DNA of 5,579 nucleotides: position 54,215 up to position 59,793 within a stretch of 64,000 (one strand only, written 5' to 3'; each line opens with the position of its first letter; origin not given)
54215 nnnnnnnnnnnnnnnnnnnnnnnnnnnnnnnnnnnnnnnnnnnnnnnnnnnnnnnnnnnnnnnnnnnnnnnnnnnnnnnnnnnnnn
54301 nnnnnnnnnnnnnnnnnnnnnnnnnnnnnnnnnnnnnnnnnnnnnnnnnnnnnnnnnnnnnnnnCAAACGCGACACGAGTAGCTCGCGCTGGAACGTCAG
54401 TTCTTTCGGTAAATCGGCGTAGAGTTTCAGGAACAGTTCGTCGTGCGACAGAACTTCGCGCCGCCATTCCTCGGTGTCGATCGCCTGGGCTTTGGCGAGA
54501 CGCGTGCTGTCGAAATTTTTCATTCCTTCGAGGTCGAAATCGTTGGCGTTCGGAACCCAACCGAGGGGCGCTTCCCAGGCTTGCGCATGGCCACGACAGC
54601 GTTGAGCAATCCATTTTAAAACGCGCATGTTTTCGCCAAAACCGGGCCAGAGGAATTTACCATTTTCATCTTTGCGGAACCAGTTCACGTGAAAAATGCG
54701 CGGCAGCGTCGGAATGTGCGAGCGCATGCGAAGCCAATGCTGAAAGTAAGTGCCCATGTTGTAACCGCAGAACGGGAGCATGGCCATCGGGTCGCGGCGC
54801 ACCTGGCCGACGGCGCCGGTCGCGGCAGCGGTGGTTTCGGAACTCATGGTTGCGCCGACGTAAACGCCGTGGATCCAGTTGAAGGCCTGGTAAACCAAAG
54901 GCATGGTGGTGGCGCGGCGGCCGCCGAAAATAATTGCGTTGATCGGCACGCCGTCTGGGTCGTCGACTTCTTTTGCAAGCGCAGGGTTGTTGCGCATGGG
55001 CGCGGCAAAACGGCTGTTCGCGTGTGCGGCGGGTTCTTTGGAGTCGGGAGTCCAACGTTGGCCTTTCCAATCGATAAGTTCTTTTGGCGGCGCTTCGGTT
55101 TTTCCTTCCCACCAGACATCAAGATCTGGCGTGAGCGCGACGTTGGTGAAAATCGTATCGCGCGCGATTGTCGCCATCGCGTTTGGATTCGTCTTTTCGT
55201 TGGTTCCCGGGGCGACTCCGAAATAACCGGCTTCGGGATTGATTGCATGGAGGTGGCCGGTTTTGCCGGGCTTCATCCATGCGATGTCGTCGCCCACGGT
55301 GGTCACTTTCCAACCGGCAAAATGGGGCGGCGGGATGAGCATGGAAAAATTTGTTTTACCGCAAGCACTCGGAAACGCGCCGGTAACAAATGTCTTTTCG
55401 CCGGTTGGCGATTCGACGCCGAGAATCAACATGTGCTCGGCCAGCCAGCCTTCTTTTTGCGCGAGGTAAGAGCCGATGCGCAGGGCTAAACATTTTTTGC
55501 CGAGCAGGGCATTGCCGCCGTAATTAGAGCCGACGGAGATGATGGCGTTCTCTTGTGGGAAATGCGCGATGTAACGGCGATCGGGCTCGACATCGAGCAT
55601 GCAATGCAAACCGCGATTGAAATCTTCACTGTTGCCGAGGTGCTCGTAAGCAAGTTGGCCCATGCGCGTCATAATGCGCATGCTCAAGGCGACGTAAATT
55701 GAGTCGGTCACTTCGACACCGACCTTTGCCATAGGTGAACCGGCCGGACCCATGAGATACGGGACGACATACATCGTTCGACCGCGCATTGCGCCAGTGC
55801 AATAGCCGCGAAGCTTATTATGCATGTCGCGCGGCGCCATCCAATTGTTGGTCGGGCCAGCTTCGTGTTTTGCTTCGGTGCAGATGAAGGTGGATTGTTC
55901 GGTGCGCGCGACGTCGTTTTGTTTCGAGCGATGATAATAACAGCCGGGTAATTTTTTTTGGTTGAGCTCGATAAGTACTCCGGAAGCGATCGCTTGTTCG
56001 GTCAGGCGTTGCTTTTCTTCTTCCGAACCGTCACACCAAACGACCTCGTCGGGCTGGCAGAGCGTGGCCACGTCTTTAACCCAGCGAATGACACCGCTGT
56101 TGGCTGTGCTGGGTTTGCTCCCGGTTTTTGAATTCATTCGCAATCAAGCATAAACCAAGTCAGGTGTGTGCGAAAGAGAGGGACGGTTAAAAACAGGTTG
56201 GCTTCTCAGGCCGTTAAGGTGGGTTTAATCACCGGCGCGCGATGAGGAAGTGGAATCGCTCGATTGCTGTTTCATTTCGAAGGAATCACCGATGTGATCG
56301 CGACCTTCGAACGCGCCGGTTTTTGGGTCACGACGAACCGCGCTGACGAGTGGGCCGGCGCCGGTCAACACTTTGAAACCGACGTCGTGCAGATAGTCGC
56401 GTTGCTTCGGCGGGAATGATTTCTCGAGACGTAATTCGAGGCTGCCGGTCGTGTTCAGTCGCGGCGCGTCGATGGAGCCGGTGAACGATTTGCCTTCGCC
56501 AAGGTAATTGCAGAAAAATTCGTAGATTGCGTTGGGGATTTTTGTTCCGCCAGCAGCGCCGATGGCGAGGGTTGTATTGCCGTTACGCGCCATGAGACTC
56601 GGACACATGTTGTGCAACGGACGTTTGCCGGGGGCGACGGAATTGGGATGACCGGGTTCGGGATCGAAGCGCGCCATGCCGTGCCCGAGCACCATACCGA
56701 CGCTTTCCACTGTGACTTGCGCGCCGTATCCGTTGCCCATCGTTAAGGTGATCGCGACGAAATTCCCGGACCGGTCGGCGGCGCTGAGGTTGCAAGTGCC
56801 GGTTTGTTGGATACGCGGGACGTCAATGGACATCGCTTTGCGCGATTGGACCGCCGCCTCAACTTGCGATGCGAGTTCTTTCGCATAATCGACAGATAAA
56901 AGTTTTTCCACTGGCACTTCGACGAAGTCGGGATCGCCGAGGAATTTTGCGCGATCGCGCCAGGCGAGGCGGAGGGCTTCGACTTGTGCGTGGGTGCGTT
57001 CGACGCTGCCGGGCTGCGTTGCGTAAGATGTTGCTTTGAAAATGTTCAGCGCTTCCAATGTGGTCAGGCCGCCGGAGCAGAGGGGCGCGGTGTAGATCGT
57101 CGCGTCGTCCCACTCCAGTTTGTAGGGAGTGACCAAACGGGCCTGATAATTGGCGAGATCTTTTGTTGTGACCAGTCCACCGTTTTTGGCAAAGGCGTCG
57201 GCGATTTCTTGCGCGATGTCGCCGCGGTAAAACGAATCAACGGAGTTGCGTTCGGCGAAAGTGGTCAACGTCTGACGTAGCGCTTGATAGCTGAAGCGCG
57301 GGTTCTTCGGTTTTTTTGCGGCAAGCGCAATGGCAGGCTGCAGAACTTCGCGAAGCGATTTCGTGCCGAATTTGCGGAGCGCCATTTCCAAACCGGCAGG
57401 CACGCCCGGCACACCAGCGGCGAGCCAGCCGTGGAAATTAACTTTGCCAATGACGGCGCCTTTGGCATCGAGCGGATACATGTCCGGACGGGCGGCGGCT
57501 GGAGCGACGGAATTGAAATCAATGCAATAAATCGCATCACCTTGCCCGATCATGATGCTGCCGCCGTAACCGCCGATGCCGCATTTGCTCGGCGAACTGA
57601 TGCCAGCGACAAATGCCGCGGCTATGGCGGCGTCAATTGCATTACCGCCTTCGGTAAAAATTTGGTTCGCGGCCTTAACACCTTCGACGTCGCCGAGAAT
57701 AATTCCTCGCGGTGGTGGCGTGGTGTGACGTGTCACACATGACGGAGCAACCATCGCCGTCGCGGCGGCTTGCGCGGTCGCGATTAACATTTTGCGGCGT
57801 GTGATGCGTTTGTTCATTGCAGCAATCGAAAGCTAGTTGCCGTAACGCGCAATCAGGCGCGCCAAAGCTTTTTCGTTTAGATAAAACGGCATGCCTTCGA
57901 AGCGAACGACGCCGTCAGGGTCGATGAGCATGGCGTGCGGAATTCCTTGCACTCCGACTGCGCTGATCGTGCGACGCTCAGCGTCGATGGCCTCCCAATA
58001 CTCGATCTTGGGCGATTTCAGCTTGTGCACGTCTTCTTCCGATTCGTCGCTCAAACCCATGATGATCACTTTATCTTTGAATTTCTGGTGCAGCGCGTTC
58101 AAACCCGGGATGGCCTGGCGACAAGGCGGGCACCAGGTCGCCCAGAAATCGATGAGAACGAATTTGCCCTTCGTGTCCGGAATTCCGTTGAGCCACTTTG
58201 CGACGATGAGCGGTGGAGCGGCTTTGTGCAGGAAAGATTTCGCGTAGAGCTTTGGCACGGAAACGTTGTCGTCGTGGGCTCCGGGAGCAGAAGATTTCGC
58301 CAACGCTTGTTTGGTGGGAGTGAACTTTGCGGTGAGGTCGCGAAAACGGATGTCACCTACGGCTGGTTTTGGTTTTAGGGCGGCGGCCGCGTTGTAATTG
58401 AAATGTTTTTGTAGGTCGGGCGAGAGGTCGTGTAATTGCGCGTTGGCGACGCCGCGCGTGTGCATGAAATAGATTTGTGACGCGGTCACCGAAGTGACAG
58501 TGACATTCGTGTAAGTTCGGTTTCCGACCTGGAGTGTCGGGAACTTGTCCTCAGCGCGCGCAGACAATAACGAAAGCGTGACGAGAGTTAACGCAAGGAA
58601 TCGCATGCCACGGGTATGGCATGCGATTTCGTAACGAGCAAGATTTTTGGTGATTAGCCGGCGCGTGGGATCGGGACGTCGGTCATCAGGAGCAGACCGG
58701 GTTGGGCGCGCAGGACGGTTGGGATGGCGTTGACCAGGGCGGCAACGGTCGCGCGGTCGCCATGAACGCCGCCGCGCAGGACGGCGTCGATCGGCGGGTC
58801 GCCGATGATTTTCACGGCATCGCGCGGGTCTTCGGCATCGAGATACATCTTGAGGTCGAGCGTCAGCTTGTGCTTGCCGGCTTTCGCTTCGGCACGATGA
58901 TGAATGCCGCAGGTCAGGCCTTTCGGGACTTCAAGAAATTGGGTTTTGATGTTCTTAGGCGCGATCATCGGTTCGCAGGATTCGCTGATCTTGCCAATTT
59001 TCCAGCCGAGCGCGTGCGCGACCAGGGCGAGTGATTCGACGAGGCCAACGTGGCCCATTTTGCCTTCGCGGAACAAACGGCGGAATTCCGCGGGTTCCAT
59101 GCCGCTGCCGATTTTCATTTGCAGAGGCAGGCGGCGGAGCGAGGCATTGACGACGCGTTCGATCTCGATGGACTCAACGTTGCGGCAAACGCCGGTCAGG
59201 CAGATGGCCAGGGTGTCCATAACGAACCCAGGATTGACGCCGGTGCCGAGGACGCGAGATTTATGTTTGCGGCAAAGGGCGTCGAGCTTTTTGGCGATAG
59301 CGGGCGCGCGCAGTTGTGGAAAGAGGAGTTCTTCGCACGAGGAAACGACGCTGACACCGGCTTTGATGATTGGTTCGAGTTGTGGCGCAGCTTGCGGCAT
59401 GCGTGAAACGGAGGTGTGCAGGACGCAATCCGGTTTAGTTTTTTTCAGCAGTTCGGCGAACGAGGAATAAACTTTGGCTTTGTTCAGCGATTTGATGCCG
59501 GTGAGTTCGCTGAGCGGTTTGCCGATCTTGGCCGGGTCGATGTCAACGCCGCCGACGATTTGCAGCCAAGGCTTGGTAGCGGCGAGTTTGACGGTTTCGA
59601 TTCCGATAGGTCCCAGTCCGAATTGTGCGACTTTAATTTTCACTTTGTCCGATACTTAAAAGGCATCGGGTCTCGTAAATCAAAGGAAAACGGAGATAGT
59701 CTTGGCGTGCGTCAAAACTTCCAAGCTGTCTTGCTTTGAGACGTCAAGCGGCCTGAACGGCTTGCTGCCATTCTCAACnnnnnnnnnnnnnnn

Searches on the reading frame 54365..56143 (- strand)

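Call 64: search_protein_families(library=pfam, proteins=[window:54365-56143:-], max_evalue=0.00001)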
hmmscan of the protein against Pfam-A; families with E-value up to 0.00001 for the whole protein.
window:54365-56143:- (593 aa): 2 families
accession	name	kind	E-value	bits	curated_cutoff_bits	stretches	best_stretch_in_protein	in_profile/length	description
PF00821.23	PEPCK_GTP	-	1.2e-163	544.5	23.8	1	233-588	1-353/357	Phosphoenolpyruvate carboxykinase C-terminal P-loop domain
PF17297.7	PEPCK_N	-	3.5e-86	288.8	23.8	1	20-228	1-217/218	Phosphoenolpyruvate carboxykinase N-terminal domain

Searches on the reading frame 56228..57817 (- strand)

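Call 64: search_protein_families(library=pfam, proteins=[window:56228-57817:-], max_evalue=0.00001)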
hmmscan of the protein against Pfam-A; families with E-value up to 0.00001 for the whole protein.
window:56228-57817:- (530 aa): 1 family
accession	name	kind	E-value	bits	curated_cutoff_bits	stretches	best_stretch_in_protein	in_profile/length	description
PF01019.26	G_glu_transpept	-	2.5e-105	353.7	27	2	177-484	159-481/512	Gamma-glutamyltranspeptidase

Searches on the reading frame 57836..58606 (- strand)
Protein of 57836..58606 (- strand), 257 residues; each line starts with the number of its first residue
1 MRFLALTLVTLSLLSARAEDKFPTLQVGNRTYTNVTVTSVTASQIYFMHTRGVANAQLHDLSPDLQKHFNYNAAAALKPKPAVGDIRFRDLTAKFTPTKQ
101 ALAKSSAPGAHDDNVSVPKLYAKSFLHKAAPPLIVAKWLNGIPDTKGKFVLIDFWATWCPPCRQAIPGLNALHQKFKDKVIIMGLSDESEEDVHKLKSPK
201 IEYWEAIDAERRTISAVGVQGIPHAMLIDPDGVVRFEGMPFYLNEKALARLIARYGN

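Call 64: search_protein_families(library=pfam, proteins=[window:57836-58606:-], max_evalue=0.00001)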
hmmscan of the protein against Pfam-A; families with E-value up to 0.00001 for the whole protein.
window:57836-58606:- (257 aa): 5 families
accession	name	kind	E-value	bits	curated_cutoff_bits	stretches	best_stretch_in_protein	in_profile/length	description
PF00578.27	AhpC-TSA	-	1.7e-14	54.3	26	1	144-236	22-123/124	AhpC/TSA family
PF13905.12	Thioredoxin_8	-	3.4e-12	47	27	1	147-233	1-93/94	Thioredoxin-like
PF08534.16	Redoxin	-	3.2e-11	43.6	26.6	1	144-236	25-130/148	Redoxin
PF00085.26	Thioredoxin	-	1.9e-10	41.1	23.5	1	147-193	18-64/103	Thioredoxin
PF13098.12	Thioredoxin_2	-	2.8e-07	31.3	27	1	146-251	4-103/104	Thioredoxin-like domain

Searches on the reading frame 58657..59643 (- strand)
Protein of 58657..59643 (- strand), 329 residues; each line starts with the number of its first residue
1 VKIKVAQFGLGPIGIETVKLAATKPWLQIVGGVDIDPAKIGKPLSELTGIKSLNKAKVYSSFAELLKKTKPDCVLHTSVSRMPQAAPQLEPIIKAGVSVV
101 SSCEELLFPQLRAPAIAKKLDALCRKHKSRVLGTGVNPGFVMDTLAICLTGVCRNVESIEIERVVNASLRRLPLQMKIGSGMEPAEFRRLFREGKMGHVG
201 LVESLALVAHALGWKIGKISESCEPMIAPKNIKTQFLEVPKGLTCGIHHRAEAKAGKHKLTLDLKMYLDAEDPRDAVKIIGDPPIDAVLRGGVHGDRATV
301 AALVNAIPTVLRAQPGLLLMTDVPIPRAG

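Call 64: search_protein_families(library=pfam, proteins=[window:58657-59643:-], max_evalue=0.00001)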
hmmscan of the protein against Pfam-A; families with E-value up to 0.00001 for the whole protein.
window:58657-59643:- (329 aa): 1 family
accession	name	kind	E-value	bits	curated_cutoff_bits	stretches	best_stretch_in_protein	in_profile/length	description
PF19328.4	DAP_DH_C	-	3.6e-35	121.9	23.3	1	140-328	1-195/206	2,4-diaminopentanoate dehydrogenase C-terminal domain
